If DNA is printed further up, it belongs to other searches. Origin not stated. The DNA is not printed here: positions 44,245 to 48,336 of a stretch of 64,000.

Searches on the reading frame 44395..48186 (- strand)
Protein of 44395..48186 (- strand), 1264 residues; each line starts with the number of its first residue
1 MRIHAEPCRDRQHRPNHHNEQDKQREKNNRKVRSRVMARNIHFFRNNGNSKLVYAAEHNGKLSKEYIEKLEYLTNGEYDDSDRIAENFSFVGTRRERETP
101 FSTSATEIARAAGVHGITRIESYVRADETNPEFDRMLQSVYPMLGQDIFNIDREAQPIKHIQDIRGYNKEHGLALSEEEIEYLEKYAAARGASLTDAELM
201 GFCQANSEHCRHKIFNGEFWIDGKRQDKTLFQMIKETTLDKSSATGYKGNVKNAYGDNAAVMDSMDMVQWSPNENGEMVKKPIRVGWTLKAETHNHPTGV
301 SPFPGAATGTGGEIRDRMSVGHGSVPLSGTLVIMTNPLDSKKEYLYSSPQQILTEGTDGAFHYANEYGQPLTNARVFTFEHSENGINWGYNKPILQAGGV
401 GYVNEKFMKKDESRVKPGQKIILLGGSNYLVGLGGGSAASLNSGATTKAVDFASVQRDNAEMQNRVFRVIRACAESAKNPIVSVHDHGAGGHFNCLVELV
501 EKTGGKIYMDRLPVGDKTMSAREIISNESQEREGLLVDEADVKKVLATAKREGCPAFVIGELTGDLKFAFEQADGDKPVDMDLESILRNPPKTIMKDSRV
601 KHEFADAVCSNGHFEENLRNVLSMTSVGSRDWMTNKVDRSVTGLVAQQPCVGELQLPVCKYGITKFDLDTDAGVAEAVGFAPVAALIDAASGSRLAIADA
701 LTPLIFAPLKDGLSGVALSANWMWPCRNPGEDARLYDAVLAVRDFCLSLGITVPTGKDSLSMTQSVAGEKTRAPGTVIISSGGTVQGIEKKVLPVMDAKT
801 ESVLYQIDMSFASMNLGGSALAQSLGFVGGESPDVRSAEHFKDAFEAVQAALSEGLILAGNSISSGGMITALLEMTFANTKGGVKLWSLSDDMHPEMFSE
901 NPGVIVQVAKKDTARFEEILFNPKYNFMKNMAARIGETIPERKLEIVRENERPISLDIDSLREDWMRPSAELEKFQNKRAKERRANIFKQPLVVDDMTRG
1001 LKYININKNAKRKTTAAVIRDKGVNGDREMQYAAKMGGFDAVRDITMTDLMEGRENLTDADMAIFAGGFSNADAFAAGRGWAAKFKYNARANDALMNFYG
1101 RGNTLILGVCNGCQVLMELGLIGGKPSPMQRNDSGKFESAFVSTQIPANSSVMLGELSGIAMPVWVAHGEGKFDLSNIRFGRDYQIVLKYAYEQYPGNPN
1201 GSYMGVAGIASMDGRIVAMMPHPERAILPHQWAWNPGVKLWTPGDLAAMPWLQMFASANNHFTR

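Call 84: search_protein_families(library=pfam, max_evalue=0.001, proteins=[window:44395-48186:-])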
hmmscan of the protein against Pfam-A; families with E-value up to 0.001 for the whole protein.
window:44395-48186:- (1264 aa): 5 families
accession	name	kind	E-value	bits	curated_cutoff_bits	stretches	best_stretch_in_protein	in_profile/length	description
PF13507.12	GATase_5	-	5e-70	236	27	1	1014-1261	2-259/260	CobB/CobQ-like glutamine amidotransferase domain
PF22689.1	FGAR-AT_PurM_N-like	-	1.2e-41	142.6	27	1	630-781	2-157/160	FGAR-AT PurM_N-like domain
PF02769.27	AIRS_C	-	5.3e-33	114.8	23.1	2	416-566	1-149/156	AIR synthase related protein, C-terminal domain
PF18072.6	FGAR-AT_linker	-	1.1e-16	61.5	26.6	1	165-213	2-50/50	Formylglycinamide ribonucleotide amidotransferase linker domain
PF18076.6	FGAR-AT_N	-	7.8e-06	26.3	26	1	52-125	2-76/115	Formylglycinamide ribonucleotide amidotransferase N-terminal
